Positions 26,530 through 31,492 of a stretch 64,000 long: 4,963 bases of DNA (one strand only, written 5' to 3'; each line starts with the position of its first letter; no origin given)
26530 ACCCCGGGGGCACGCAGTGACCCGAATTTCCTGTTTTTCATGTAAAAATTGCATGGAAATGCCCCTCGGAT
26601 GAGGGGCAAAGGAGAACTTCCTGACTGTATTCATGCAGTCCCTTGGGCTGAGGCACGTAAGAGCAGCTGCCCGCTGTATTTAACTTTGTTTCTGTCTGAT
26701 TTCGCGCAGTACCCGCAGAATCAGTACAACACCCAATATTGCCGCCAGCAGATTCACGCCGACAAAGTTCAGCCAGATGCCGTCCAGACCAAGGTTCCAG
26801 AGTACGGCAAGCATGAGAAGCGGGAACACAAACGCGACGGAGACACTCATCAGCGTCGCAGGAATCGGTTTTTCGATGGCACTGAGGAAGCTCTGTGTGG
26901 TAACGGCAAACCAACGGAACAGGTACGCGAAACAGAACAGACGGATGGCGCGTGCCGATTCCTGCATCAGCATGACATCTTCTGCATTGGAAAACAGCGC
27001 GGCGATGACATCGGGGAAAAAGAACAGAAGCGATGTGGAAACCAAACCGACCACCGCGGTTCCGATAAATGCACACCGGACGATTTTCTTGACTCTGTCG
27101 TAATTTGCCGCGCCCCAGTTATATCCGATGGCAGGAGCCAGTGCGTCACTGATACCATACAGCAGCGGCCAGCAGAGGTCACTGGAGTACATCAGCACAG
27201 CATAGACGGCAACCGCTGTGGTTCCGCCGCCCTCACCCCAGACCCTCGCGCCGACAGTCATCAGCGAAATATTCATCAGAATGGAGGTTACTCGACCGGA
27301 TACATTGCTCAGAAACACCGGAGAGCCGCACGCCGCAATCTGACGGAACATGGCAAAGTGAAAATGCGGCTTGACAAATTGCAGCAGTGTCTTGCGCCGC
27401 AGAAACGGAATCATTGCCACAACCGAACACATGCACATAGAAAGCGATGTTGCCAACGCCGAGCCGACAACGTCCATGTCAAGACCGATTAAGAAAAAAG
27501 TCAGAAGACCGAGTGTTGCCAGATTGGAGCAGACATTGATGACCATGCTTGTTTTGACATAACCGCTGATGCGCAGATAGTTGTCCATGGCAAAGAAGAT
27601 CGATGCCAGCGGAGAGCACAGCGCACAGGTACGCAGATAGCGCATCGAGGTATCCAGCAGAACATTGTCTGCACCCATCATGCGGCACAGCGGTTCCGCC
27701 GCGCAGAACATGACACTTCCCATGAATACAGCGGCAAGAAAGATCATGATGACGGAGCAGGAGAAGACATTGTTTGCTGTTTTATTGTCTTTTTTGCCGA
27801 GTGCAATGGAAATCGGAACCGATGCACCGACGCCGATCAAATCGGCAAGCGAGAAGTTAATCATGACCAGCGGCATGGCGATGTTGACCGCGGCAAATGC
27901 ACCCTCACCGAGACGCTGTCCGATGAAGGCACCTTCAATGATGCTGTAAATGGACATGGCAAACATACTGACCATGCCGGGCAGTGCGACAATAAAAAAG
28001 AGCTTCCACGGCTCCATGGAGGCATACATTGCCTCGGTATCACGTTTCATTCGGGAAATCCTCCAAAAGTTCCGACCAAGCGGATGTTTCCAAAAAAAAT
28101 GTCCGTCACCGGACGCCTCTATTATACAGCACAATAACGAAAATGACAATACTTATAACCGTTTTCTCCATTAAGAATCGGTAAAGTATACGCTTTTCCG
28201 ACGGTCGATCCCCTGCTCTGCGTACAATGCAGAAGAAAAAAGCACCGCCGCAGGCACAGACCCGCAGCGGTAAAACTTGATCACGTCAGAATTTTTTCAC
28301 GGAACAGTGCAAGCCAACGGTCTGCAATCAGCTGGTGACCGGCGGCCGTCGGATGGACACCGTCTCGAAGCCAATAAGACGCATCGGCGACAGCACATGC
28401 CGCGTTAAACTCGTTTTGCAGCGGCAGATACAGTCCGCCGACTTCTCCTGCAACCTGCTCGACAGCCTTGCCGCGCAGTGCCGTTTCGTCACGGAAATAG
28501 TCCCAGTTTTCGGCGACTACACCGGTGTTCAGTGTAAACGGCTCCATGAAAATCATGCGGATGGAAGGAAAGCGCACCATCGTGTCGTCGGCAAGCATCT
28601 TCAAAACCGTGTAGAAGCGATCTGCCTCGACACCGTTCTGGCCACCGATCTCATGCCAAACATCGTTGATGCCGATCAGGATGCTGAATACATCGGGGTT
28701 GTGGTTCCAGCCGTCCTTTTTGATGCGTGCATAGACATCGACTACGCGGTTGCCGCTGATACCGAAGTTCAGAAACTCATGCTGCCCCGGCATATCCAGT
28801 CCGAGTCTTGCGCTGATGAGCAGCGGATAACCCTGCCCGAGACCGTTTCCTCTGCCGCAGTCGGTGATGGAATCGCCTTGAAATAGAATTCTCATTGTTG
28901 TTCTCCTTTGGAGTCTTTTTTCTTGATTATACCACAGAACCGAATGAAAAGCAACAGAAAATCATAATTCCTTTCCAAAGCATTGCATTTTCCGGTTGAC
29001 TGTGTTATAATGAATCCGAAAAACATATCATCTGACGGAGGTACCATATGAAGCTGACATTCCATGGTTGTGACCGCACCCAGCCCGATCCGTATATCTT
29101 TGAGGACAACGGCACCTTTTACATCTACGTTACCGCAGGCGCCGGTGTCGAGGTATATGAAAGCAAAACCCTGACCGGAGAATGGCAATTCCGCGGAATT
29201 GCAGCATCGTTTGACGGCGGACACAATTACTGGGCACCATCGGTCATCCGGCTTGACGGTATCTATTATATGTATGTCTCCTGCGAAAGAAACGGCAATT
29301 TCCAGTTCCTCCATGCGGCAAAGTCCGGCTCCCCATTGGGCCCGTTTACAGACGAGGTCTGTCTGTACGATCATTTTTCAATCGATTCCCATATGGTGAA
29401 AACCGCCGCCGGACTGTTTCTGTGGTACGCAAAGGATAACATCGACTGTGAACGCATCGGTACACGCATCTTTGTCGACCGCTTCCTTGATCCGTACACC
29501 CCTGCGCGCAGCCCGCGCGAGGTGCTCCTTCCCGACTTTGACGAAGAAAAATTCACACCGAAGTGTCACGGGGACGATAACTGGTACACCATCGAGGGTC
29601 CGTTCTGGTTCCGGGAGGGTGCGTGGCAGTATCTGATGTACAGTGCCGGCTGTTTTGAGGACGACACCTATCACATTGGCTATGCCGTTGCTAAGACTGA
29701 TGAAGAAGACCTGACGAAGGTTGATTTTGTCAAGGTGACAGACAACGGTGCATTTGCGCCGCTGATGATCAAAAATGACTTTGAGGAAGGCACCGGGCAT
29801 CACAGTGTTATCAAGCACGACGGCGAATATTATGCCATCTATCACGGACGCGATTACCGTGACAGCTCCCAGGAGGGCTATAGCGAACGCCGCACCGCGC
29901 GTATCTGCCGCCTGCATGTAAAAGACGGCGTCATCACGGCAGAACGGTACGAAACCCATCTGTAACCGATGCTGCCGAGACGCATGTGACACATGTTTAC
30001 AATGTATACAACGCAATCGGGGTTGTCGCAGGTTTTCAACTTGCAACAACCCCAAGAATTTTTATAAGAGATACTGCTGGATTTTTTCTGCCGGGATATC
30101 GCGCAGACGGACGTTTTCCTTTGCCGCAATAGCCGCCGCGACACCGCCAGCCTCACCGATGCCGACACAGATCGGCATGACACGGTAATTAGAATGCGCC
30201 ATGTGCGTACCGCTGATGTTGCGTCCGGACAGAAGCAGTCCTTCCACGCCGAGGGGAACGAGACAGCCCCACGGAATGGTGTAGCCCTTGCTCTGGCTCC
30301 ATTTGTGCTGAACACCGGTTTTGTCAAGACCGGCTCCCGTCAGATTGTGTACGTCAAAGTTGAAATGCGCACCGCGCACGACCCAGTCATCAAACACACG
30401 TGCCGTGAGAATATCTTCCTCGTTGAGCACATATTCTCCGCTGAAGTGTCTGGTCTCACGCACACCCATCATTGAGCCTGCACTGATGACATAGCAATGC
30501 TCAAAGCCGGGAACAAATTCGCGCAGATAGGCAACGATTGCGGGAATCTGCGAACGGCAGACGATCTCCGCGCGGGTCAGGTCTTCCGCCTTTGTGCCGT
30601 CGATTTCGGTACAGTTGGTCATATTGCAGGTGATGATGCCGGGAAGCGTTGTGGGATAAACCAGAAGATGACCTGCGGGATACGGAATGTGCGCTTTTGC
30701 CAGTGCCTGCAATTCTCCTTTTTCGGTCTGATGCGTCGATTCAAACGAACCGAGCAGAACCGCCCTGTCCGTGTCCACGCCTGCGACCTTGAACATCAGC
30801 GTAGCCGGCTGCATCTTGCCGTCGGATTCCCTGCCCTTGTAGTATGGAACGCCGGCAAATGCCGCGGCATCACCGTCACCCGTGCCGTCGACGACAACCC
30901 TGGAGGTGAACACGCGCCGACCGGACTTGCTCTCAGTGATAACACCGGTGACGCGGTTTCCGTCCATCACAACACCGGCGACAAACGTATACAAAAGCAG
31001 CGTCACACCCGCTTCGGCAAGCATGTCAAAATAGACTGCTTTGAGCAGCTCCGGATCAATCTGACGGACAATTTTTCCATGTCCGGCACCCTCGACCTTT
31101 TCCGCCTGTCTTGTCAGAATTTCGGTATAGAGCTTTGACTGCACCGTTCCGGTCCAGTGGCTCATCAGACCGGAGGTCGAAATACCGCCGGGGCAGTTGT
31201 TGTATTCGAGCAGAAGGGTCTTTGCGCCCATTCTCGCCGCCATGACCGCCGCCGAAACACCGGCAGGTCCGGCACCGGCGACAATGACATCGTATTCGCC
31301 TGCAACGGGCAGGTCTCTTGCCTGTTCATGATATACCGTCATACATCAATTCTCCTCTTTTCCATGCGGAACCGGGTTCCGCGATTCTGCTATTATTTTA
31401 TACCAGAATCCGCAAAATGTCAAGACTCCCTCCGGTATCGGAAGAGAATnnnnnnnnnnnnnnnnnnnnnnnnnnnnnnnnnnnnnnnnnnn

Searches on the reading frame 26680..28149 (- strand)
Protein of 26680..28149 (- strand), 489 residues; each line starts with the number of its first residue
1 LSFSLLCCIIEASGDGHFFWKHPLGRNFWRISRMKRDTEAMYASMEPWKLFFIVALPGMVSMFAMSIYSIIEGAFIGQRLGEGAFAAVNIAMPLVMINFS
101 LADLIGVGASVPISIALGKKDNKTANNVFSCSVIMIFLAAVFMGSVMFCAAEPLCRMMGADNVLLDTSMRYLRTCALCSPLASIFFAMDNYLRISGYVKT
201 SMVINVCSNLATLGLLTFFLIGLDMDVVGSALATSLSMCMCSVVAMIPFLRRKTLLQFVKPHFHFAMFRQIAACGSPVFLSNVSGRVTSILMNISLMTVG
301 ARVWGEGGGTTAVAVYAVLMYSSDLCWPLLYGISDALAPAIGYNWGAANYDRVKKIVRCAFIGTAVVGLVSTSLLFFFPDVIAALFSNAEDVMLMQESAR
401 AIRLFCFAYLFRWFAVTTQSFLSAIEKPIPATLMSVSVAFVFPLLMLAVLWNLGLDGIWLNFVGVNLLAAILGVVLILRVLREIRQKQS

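Call 27: search_protein_families(library=pfam, proteins=[window:26680-28149:-], max_evalue=0.001)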
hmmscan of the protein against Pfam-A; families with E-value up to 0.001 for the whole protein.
window:26680-28149:- (489 aa): 1 family
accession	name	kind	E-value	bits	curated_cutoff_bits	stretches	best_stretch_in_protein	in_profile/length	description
PF01554.23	MatE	-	1.7e-36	125.8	24.9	2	57-211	1-154/161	MatE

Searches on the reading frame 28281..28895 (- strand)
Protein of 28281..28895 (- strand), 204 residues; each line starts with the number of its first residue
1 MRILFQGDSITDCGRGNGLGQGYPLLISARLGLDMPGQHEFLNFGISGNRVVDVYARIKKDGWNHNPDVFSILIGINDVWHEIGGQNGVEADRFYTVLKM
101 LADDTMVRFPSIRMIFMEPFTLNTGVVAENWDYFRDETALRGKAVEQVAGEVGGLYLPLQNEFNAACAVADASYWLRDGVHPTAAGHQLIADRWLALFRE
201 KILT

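Call 27: search_protein_families(library=pfam, proteins=[window:28281-28895:-], max_evalue=0.001)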
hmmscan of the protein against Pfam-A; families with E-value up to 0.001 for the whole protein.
window:28281-28895:- (204 aa): 2 families
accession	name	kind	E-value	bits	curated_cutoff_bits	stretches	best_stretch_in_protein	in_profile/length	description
PF13472.12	Lipase_GDSL_2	-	2.4e-20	74.2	32.9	1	7-189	3-178/178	GDSL-like Lipase/Acylhydrolase family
PF00657.28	Lipase_GDSL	-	5.7e-13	49.9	23.6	1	3-194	1-208/208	GDSL-like Lipase/Acylhydrolase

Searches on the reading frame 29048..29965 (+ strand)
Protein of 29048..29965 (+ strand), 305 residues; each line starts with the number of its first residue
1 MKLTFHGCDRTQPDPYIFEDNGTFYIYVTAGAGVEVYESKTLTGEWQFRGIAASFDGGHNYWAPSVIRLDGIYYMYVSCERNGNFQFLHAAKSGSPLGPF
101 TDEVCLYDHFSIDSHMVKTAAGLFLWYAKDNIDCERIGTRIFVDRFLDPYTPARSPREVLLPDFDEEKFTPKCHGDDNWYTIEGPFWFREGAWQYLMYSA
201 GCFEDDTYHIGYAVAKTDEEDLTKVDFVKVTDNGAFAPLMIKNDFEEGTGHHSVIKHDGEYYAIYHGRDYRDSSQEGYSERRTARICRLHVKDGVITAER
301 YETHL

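Call 27: search_protein_families(library=pfam, proteins=[window:29048-29965:+], max_evalue=0.001)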
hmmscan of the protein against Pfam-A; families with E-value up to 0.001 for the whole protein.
window:29048-29965:+ (305 aa): 1 family
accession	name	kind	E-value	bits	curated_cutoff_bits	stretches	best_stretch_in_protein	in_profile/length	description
PF04616.20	Glyco_hydro_43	-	3.3e-27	96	32.2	1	12-295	10-287/288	Glycosyl hydrolases family 43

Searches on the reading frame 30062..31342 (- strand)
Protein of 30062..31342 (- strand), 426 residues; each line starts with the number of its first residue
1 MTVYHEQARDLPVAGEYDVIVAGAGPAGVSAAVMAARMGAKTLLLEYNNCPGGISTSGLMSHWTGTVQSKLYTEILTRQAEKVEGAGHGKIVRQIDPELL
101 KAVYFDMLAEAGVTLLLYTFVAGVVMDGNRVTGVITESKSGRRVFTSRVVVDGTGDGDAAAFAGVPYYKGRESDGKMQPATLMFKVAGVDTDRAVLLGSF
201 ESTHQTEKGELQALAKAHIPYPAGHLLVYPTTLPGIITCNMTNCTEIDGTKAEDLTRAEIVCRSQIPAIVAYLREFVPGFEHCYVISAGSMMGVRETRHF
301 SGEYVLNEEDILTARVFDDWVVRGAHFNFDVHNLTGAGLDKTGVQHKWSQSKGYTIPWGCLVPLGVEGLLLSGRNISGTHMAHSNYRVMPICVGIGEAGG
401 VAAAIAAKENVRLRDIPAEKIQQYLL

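Call 27: search_protein_families(library=pfam, proteins=[window:30062-31342:-], max_evalue=0.001)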
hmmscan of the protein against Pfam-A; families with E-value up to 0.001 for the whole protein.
window:30062-31342:- (426 aa): 9 families
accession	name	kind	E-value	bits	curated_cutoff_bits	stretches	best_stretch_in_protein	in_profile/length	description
PF12831.13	FAD_oxidored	-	1.3e-109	367.7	27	1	18-425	1-416/416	FAD dependent oxidoreductase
PF01946.23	Thi4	-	1.1e-09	38.3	26.2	1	13-145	14-146/235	Thi4 family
PF01266.30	DAO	-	2.9e-07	30.8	27.9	0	18-55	1-38/353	FAD dependent oxidoreductase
PF01134.28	GIDA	-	1.2e-06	28.3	22.1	1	18-155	1-149/391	Glucose inhibited division protein A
PF00890.30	FAD_binding_2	-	3.4e-06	27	20.4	1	18-48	1-31/414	FAD binding domain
PF00070.33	Pyr_redox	-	0.00015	22.7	22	0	19-52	2-35/82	Pyridine nucleotide-disulphide oxidoreductase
PF07992.20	Pyr_redox_2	-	0.0002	21.3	26.1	1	17-53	1-38/291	Pyridine nucleotide-disulphide oxidoreductase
PF03486.20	HI0933_like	-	0.00048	20.1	50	1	18-52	2-36/244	HI0933-like protein Rossmann domain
PF01494.25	FAD_binding_3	-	0.00063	19.5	22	0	16-47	1-32/349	FAD binding domain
